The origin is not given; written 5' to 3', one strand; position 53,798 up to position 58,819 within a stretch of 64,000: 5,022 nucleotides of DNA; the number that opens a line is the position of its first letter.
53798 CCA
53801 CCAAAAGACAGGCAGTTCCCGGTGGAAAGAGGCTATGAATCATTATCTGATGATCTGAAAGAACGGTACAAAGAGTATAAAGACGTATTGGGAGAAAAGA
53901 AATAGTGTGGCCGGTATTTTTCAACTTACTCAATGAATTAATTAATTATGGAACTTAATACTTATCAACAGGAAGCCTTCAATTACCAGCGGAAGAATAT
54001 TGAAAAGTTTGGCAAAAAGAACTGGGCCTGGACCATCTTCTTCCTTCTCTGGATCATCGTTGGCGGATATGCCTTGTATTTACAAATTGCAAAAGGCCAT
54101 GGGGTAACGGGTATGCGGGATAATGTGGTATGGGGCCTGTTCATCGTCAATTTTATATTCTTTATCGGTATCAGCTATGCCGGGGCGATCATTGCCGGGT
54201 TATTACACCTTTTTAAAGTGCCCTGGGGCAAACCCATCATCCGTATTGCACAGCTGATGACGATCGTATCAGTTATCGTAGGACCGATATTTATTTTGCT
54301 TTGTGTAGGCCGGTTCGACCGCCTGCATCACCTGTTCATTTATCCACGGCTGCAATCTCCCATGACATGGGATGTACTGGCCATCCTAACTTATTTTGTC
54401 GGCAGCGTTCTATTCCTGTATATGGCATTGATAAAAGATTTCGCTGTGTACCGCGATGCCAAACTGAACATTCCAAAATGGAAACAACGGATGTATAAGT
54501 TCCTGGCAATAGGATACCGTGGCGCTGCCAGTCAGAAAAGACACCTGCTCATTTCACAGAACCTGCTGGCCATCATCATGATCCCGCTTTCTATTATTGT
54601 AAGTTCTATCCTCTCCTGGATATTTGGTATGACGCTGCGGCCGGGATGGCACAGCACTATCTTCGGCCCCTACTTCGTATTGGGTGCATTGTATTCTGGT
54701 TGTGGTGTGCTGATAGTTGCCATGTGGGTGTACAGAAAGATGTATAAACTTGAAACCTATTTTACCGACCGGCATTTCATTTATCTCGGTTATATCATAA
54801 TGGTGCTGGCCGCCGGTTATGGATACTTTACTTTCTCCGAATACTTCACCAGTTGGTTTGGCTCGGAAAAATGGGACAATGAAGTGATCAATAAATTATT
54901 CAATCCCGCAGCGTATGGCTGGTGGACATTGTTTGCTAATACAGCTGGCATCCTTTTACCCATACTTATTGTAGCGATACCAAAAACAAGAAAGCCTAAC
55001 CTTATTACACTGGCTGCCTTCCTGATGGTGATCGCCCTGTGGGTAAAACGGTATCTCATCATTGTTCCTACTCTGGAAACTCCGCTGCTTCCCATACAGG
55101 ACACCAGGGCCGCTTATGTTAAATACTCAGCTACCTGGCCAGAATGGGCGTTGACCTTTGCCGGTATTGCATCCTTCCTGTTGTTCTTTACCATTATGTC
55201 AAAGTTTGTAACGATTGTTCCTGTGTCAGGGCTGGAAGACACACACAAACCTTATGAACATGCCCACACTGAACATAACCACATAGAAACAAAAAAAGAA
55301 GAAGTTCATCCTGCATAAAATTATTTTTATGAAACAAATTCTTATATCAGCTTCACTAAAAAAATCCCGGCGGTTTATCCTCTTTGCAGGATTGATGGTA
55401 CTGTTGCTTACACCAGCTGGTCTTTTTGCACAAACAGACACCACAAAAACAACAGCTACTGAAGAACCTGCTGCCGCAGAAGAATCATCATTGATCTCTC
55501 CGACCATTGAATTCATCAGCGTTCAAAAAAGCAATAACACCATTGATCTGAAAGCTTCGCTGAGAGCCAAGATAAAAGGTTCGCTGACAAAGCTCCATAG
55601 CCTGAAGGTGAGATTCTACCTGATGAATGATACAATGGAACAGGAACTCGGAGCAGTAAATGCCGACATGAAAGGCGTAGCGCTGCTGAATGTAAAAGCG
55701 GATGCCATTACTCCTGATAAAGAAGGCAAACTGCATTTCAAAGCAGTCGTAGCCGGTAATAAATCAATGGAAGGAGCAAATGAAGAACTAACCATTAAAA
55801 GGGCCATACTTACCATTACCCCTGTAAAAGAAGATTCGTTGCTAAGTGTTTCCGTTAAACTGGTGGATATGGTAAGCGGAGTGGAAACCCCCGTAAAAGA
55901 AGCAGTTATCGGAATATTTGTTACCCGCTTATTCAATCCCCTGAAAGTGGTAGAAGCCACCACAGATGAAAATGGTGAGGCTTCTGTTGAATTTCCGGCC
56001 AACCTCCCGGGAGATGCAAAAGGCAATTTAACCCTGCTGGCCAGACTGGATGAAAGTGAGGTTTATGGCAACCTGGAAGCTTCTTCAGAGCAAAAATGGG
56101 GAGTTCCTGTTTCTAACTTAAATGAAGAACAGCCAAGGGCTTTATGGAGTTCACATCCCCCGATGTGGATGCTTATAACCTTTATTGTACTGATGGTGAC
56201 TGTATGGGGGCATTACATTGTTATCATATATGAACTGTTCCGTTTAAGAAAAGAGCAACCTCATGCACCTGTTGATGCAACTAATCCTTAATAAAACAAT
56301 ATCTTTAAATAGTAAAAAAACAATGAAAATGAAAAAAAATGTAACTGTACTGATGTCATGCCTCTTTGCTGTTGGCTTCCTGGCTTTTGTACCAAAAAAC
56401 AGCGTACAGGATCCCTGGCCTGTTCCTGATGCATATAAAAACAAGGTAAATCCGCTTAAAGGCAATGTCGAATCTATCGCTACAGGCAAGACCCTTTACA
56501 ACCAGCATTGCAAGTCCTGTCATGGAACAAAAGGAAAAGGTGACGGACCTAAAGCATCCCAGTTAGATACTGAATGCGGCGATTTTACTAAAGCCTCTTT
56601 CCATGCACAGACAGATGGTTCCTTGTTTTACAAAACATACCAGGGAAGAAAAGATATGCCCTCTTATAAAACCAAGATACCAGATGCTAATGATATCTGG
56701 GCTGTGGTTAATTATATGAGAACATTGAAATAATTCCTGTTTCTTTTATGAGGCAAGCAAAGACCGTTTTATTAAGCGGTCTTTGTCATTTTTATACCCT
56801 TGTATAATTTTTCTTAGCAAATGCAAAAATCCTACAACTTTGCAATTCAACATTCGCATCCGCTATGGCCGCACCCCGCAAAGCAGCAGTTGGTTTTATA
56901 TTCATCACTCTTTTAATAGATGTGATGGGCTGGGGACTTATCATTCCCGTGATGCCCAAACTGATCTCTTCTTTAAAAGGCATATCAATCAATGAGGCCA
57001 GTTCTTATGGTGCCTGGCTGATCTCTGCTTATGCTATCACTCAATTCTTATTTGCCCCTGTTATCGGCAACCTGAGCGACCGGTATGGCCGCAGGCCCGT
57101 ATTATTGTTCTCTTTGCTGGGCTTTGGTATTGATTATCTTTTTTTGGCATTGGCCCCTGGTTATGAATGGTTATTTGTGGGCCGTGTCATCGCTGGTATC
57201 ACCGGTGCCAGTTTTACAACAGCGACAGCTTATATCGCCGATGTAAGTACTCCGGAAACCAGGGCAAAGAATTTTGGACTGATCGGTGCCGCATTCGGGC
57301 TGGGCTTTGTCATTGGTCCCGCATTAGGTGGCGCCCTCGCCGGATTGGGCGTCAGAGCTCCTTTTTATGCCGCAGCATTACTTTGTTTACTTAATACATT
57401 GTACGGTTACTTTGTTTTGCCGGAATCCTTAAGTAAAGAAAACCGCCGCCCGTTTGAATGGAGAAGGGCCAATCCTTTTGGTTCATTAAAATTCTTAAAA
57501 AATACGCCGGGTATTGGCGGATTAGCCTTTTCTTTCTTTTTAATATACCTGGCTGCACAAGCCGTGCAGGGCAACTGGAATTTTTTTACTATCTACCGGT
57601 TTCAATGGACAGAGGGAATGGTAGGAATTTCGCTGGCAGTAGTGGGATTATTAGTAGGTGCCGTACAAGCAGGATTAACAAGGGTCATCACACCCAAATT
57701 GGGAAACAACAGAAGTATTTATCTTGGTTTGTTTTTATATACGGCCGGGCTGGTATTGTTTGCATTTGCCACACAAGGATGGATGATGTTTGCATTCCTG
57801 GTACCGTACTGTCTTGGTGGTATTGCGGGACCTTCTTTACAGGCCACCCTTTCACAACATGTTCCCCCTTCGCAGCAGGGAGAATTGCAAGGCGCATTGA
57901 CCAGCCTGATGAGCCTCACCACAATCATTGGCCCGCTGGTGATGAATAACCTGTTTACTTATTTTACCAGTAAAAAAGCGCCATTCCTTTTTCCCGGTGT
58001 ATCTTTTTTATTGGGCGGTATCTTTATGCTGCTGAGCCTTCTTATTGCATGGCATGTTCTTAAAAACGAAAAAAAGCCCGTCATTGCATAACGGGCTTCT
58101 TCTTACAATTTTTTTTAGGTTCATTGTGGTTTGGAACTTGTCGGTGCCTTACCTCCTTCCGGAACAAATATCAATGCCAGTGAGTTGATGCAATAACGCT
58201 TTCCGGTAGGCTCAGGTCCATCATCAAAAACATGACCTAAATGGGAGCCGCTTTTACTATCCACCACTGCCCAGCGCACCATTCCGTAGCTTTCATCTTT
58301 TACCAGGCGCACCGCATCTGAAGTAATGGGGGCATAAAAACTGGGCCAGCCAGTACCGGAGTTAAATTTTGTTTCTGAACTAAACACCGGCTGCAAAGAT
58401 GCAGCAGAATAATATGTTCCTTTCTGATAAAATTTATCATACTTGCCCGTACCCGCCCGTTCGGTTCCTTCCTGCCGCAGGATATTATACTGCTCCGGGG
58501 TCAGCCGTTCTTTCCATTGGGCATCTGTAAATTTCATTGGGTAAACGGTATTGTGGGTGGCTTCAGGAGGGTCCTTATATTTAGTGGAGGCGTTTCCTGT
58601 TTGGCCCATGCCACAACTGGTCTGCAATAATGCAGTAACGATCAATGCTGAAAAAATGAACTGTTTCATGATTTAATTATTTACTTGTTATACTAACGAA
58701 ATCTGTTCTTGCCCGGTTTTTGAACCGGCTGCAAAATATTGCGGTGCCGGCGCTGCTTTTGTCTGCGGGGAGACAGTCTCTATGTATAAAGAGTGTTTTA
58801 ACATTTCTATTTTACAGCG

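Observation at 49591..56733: Candidate undescribed trans-envelope electron-transfer system: porin plus atypical cytochromes divergent from an NrfCD-like module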

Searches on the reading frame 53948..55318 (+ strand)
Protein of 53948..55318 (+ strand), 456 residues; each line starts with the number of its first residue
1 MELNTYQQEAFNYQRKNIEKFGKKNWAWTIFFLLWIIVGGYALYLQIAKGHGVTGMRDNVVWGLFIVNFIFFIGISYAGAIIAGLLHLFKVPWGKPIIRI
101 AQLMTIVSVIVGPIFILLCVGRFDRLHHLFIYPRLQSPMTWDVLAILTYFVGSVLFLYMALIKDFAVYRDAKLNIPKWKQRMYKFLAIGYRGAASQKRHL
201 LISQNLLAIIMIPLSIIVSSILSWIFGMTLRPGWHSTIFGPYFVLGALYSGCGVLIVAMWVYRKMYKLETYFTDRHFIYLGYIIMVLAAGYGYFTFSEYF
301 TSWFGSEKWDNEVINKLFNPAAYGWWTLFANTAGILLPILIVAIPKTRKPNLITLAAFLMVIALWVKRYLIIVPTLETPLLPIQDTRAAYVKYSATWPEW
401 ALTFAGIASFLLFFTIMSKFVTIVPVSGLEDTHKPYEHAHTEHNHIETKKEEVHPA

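Call 3: search_protein_families(library=pfam, proteins=[window:53948-55318:+], max_evalue=0.1)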
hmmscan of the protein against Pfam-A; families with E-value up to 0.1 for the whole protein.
window:53948-55318:+ (456 aa): 1 family
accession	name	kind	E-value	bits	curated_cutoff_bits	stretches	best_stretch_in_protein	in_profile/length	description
PF03916.19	NrfD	-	1.6e-30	107.3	25.8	1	53-376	2-309/313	Polysulphide reductase, NrfD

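Call 4: search_protein_families(library=ncbifam, proteins=[window:53948-55318:+], max_evalue=0.1)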
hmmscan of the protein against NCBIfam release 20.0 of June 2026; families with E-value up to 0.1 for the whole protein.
window:53948-55318:+ (456 aa): 3 families
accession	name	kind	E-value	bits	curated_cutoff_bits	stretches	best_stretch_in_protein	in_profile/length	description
NF045798.1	DsrP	equivalog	3.5e-22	79.3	350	2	21-175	8-158/346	sulfate reduction electron transfer complex DsrMKJOP subunit DsrP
NF041784.1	mnquin_red_QrcD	equivalog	9.2e-12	44.9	570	1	25-425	18-402/408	menaquinone reductase integral membrane subunit QrcD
NF011568.0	PRK14992.1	equivalog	0.00075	19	314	1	58-261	15-215/341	tetrathionate reductase subunit TtrC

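Call 5: find_homologous_proteins(query=window:53948-55318:+, max_evalue=1e-10)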
Query window:53948-55318:+ (456 aa): 3442 proteins with E <= 1e-10 among 8000 candidates; the best 120 are listed.
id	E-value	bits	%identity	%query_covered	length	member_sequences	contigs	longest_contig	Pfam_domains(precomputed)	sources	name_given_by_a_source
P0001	1.2e-281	953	91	100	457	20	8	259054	PF03916.20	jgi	jgi:molybdopterin-containing oxidoreductase family membrane subunit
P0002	7.6e-270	914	87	100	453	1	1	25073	PF03916.20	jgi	jgi:molybdopterin-containing oxidoreductase family membrane subunit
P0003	8.6e-270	913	86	100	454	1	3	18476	PF03916.20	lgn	-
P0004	9.2e-270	913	87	100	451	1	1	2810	PF03916.20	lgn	-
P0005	6.5e-269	911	86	100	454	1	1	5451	PF03916.20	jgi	jgi:Ni/Fe-hydrogenase subunit HybB-like protein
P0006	3.4e-267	905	87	100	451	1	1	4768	PF03916.20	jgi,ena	-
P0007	2.6e-266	902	86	100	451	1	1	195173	PF03916.20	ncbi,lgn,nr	ncbi:MAG: polysulfide reductase NrfD [Chitinophagaceae bacterium]|nr:polysulfide reductase NrfD [Chi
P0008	2.6e-265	899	88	94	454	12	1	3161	PF03916.20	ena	-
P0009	3.6e-265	898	84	100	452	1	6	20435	PF03916.20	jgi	jgi:Ni/Fe-hydrogenase subunit HybB-like protein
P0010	6.6e-265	897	84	100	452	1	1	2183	PF03916.20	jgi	jgi:Ni/Fe-hydrogenase subunit HybB-like protein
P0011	2.3e-264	896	89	94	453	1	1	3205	PF03916.20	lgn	-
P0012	1.1e-263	893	84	100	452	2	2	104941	PF03916.20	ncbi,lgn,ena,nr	ncbi:MAG TPA: polysulfide reductase NrfD [Chitinophagaceae bacterium]|nr:polysulfide reductase NrfD 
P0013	2.9e-263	892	86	100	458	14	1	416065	PF03916.20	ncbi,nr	ncbi:MAG: polysulfide reductase NrfD [Chitinophagaceae bacterium]|nr:polysulfide reductase NrfD [Chi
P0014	6.4e-263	891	85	99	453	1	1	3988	PF03916.20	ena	-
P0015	1.7e-262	889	86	99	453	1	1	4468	PF03916.20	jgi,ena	-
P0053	4.2e-255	865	82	99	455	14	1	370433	PF03916.20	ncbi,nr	ncbi:MAG: polysulfide reductase NrfD [Bacteroidetes bacterium]|nr:polysulfide reductase NrfD [Bacter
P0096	2.9e-248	842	78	100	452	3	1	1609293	PF03916.20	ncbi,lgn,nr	ncbi:MAG: polysulfide reductase NrfD [Chitinophagaceae bacterium]|nr:polysulfide reductase NrfD [Chi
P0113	3.7e-245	832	79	98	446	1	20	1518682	PF03916.20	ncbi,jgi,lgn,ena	-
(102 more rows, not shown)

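Call 7: find_encoding_contigs(protein=P0096, flank=10000, max_places=3)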
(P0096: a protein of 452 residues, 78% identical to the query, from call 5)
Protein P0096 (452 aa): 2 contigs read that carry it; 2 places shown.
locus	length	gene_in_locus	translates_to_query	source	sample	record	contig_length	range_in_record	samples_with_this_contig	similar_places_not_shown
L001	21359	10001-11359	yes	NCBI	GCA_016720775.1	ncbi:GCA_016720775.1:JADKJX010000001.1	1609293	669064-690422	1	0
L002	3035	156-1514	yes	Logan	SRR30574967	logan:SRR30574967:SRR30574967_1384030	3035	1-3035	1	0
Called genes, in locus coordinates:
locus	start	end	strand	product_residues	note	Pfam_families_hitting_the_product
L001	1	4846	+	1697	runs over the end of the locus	PF19081:Ig_7, PF18962:Por_Secre_tail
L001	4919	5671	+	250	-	PF00398:RrnaAD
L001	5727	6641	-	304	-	PF19089:DUF5777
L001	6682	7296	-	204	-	-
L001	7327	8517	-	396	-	-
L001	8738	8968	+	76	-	-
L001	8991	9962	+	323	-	PF12838:Fer4_7 (faint), PF13247:Fer4_11, PF12797:Fer4_2 (weak), PF00037:Fer4 (weak), PF12837:Fer4_6 (weak), PF13187:Fer4_9 (weak), PF13237:Fer4_10, PF13247:Fer4_11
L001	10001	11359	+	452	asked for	PF03916:NrfD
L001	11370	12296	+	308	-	-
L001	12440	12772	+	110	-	PF13442:Cytochrome_CBB3, PF00034:Cytochrom_C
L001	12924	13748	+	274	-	-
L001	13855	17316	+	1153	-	PF02310:B12-binding, PF03308:MeaB, PF02492:cobW (weak), PF01642:MM_CoA_mutase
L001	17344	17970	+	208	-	PF14559:TPR_19 (faint), PF00515:TPR_1 (faint), PF13181:TPR_8 (faint), PF13428:TPR_14 (faint), PF13432:TPR_16 (faint), PF01239:PPTA (faint), PF13431:TPR_17 (weak), PF07719:TPR_2 (weak)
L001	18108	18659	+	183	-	-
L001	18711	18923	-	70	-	-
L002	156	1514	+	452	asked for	PF03916:NrfD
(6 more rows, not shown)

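Call 8: find_encoding_contigs(protein=P0113, flank=10000, max_places=3)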
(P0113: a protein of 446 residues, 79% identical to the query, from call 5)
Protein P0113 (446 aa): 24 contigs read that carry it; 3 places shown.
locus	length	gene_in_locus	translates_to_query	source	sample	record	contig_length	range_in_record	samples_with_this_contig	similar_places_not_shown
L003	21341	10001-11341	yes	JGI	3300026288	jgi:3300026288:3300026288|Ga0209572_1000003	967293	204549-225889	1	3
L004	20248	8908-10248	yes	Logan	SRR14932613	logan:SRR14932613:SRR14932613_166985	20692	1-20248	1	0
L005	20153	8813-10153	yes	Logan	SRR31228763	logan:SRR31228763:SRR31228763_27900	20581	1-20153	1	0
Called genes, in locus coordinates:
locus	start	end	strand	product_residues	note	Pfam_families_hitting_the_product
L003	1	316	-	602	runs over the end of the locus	PF00009:GTP_EFTU, PF22042:EF-G_D2, PF03144:GTP_EFTU_D2, PF00679:EFG_C, PF21018:BipA_C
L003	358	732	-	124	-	PF05635:23S_rRNA_IVP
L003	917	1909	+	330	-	PF12146:Hydrolase_4 (weak), PF12697:Abhydrolase_6 (weak)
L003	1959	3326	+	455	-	PF01408:GFO_IDH_MocA, PF02894:GFO_IDH_MocA_C, PF22725:GFO_IDH_MocA_C3 (weak)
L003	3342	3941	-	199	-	PF00881:Nitroreductase, PF14512:TM1586_NiRdase (faint)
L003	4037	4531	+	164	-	PF00710:Asparaginase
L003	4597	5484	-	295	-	PF00691:OmpA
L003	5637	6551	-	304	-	PF19089:DUF5777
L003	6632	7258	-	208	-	-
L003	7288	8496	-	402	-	-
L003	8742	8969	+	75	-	-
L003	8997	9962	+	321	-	PF13247:Fer4_11, PF12797:Fer4_2 (weak), PF12837:Fer4_6 (weak), PF13237:Fer4_10, PF00037:Fer4 (weak), PF12838:Fer4_7 (weak), PF13187:Fer4_9 (weak), PF13247:Fer4_11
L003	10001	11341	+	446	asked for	PF03916:NrfD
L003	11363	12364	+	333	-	-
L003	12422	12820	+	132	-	PF00034:Cytochrom_C, PF13442:Cytochrome_CBB3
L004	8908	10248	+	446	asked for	PF03916:NrfD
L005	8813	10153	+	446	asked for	PF03916:NrfD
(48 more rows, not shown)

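Call 14: search_solved_structures(query=window:53948-55318:+, max_evalue=0.01)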
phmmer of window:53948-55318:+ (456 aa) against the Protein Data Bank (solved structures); distinct sequences matched with E-value up to 0.01: 6.
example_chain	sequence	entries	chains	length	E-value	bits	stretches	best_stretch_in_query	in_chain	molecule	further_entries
6f0k_C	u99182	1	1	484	5.1e-54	187.1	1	19-432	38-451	Polysulphide reductase NrfD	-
6lod_C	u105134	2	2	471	1.2e-49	172.7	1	22-431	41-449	Polysulphide reductase NrfD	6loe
8k9e_C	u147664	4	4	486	1.4e-49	172.5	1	30-429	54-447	Polysulphide reductase NrfD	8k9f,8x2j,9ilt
6btm_C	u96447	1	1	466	4.5e-43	151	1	23-424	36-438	Alternative Complex III subunit C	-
6f0k_F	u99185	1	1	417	3.6e-06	29.3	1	64-379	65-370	ActF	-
6lod_F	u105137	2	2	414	7e-05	25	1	36-365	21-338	Uncharacterized protein ActF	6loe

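Call 69: find_encoding_contigs(protein=P0053, flank=8000, max_places=1)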
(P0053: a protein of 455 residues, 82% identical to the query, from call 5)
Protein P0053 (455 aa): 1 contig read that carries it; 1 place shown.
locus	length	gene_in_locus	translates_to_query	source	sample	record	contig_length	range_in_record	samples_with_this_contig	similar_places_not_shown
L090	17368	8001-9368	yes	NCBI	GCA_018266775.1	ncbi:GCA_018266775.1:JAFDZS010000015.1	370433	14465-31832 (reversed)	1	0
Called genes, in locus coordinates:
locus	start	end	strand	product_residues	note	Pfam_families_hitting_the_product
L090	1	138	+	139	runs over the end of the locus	PF13650:Asp_protease_2, PF13975:gag-asp_proteas (weak)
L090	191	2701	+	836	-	PF00270:DEAD, PF04851:ResIII, PF00271:Helicase_C, PF19306:WHD_Lhr, PF08494:DEAD_assoc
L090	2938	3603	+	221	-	PF00149:Metallophos (weak), PF12850:Metallophos_2 (faint)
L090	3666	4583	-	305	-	PF19089:DUF5777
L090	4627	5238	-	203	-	-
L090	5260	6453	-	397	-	-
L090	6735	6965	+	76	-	-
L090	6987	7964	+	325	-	PF14697:Fer4_21 (faint), PF13247:Fer4_11, PF00037:Fer4 (weak), PF12797:Fer4_2 (weak), PF12837:Fer4_6 (weak), PF13187:Fer4_9 (weak), PF13237:Fer4_10, PF13247:Fer4_11, +1 more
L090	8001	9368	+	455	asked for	PF03916:NrfD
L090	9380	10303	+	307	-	-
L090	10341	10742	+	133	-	PF00034:Cytochrom_C, PF13442:Cytochrome_CBB3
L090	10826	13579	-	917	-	PF16078:2-oxogl_dehyd_N, PF00676:E1_dh, PF02779:Transket_pyr, PF16870:OxoGdeHyase_C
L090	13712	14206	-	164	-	PF04403:PqiA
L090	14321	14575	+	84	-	PF01649:Ribosomal_S20p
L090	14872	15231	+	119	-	-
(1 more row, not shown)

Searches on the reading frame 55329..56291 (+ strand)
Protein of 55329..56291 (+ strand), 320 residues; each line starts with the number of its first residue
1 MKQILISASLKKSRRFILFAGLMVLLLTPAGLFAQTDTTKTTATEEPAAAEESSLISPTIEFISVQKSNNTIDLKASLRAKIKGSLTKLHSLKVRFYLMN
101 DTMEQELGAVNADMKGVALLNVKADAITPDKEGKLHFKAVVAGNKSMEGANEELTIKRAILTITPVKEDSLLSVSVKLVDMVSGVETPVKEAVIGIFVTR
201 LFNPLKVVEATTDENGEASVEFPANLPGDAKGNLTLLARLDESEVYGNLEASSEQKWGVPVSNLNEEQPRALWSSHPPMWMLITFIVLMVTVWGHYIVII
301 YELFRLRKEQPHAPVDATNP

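Call 3: search_protein_families(library=pfam, proteins=[window:55329-56291:+], max_evalue=0.1)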
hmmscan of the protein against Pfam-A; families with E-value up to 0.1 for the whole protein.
window:55329-56291:+ (320 aa): 0 families

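Call 4: search_protein_families(library=ncbifam, proteins=[window:55329-56291:+], max_evalue=0.1)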
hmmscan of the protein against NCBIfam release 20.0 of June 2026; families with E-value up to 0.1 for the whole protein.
window:55329-56291:+ (320 aa): 0 families

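Call 53: search_solved_structures(query=window:55329-56291:+, max_evalue=10, show_alignments=2)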
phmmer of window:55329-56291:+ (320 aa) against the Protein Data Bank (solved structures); distinct sequences matched with E-value up to 10: 0.

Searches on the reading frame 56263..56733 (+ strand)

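Call 3: search_protein_families(library=pfam, proteins=[window:56263-56733:+], max_evalue=0.1)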
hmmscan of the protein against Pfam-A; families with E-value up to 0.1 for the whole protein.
window:56263-56733:+ (156 aa): 3 families
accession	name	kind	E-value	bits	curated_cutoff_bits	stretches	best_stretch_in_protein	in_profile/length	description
PF00034.26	Cytochrom_C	-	1.2e-12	49.4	21.3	1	72-156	1-90/90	Cytochrome c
PF13442.11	Cytochrome_CBB3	-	1.3e-11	45.1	27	1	72-152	3-68/68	Cytochrome C oxidase, cbb3-type, subunit III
PF14495.11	Cytochrom_C550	-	0.063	13.4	27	0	70-95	24-48/136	Cytochrome c-550 domain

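Call 4: search_protein_families(library=ncbifam, proteins=[window:56263-56733:+], max_evalue=0.1)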
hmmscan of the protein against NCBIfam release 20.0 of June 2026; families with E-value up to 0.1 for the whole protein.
window:56263-56733:+ (156 aa): 12 families
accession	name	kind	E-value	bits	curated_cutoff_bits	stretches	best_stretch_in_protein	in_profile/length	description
NF011054.0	PRK14486.1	equivalog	2e-13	50.5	447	1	59-155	202-290/294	putative bifunctional cbb3-type cytochrome c oxidase subunit II/cytochrome c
NF033864.1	cytochrome579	equivalog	2.1e-08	34.1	280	1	59-131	36-111/179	cytochrome 579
TIGR04494.1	c550_PedF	equivalog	1.4e-07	31.5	122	1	60-154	38-129/133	cytochrome c-550 PedF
TIGR00782.1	ccoP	equivalog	1.2e-06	28.1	179.95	1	66-155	197-281/285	cytochrome-c oxidase, cbb3-type subunit III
NF050122.1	bc1_QcrC_actin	exception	9.8e-06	25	200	1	66-94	35-63/253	cytochrome bc1 complex diheme cytochrome c subunit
TIGR03872.1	cytochrome_MoxG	equivalog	2.4e-05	24.5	147.8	1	61-155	33-121/133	cytochrome c(L), periplasmic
NF045930.1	Cytc6PetJCyano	equivalog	0.00036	20.5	135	1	70-152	26-102/110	cytochrome c6 PetJ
NF040606.1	CytoC_perox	subfamily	0.0012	18.2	150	1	69-128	295-348/524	di-heme-cytochrome C peroxidase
NF045774.1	cytochro_C551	exception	0.0049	16.8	118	1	66-96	33-64/110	cytochrome c551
NF045773.1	cytochro_C550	exception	0.0072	16.3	125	1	68-102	45-80/118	cytochrome c550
TIGR03045.1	PS_II_C550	equivalog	0.014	15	177.75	1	63-88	42-67/159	photosystem II cytochrome c-550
NF041600.1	cyt_ox_CcoM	equivalog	0.072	13.5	40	0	27-47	12-32/34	cytochrome c oxidase subunit CcoM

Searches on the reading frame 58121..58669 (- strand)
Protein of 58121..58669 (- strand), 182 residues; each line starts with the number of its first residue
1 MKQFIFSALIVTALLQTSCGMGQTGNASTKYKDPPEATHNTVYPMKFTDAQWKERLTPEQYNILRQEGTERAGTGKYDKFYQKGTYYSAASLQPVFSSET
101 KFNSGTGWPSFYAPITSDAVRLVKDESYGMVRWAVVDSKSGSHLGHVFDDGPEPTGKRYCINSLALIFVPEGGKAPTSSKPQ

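Call 24: search_protein_families(library=pfam, proteins=[window:58121-58669:-], max_evalue=0.001)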
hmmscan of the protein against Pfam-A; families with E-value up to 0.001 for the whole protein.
window:58121-58669:- (182 aa): 1 family
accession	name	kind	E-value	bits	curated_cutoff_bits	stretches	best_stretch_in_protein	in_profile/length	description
PF01641.26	SelR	-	9.9e-44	148.5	24.9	1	56-170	1-116/116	SelR domain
